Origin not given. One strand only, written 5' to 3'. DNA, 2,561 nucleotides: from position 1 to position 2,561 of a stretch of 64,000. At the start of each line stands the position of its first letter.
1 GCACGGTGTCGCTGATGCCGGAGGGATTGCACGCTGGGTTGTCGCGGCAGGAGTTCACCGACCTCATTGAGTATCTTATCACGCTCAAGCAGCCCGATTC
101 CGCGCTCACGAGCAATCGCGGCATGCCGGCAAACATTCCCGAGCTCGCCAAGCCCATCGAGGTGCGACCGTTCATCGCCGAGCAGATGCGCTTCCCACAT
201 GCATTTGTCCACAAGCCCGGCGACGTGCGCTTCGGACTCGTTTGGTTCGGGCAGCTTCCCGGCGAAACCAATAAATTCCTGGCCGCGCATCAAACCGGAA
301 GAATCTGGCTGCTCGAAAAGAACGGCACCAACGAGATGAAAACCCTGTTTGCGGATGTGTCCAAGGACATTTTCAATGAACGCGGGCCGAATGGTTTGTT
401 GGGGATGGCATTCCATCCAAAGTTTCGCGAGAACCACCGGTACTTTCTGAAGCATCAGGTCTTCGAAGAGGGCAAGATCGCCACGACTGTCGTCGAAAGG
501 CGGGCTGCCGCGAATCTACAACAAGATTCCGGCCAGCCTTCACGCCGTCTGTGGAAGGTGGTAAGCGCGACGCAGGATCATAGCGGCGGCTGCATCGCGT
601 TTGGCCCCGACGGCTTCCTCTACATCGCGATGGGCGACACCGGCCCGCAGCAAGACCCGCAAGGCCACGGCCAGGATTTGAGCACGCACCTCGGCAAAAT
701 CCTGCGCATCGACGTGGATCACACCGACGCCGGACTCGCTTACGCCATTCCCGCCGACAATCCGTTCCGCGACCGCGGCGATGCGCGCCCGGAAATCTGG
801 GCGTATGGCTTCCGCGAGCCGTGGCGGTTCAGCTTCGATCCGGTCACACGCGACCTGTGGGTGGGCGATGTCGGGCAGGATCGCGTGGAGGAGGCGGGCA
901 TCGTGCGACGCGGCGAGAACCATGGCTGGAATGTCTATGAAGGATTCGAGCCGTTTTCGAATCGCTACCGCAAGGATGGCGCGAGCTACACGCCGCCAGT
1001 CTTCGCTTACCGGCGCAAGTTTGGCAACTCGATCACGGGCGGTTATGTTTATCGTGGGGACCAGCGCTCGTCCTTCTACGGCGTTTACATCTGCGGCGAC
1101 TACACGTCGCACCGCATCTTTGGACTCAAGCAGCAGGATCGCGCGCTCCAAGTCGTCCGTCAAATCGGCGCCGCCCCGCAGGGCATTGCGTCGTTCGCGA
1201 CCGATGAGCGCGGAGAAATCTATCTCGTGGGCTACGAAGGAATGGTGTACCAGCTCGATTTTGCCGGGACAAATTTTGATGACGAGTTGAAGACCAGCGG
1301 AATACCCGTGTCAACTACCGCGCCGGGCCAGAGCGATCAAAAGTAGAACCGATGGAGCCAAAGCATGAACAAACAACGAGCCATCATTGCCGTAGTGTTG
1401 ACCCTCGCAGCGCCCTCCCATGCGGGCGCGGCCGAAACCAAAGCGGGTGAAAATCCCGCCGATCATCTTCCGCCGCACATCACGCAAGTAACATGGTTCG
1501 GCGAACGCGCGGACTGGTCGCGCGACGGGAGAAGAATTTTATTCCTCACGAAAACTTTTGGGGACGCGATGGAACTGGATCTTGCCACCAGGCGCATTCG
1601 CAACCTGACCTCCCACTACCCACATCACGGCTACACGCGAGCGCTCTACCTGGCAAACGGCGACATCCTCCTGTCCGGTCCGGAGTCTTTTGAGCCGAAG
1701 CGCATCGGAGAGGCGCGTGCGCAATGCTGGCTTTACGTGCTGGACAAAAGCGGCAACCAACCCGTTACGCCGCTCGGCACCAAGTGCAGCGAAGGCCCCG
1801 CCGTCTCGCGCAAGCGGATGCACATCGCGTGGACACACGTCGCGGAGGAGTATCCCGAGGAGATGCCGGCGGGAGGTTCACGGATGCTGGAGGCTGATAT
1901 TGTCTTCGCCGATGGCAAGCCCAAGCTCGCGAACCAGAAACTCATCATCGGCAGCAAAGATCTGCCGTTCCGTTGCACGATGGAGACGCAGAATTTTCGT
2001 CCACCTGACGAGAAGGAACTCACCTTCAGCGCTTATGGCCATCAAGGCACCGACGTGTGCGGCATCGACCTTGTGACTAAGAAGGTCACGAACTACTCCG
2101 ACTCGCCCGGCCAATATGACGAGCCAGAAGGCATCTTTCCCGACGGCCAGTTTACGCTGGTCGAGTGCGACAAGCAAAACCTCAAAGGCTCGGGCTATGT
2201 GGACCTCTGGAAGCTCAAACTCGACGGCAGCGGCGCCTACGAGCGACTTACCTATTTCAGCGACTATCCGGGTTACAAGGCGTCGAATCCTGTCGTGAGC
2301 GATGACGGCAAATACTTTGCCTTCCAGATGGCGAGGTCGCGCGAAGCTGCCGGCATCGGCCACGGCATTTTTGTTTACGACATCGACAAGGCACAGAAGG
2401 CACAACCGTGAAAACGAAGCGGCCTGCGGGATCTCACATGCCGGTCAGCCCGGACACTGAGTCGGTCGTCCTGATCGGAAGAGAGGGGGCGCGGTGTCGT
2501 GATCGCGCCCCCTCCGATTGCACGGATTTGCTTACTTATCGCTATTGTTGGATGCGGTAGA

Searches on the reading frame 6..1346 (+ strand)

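Call 5: search_protein_families(library=pfam, proteins=[window:6-1346:+], max_evalue=0.01)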
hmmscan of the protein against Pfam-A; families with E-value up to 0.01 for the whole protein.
window:6-1346:+ (446 aa): 1 family
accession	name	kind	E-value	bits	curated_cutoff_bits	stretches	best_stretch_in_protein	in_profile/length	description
PF07995.17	GSDH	-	2.9e-42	145.6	25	1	89-407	13-321/332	Glucose / Sorbosone dehydrogenase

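Call 6: search_protein_families(library=ncbifam, proteins=[window:6-1346:+], max_evalue=0.01)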
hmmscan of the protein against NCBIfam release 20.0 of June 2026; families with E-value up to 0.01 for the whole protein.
window:6-1346:+ (446 aa): 2 families
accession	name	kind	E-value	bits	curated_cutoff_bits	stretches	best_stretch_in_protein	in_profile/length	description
TIGR03606.1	non_repeat_PQQ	subfamily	3.6e-19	68.9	434.55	1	93-315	46-274/454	glucose/sorbosone family PQQ-dependent dehydrogenase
TIGR02603.1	CxxCH_TIGR02603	domain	0.0028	17.7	68.15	1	1-25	108-132/134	putative heme-binding domain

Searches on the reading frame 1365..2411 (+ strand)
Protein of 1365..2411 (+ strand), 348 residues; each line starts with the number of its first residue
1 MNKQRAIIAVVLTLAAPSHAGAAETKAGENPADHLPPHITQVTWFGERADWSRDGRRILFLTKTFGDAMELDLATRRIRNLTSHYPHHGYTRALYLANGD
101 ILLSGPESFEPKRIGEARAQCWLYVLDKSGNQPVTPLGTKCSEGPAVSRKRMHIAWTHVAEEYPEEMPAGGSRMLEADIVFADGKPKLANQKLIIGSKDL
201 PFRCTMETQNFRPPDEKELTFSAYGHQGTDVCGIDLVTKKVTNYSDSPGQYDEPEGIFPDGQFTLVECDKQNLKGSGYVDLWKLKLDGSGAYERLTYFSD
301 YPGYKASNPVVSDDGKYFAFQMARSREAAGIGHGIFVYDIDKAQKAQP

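Call 5: search_protein_families(library=pfam, proteins=[window:1365-2411:+], max_evalue=0.01)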
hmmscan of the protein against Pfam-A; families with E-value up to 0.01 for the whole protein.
window:1365-2411:+ (348 aa): 1 family
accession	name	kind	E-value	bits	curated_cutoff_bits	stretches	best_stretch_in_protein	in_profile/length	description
PF07676.18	PD40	-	0.0044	17.4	20.9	0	307-320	12-25/38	WD40-like Beta Propeller Repeat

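Call 6: search_protein_families(library=ncbifam, proteins=[window:1365-2411:+], max_evalue=0.01)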
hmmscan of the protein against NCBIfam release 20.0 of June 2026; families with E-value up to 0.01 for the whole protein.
window:1365-2411:+ (348 aa): 0 families
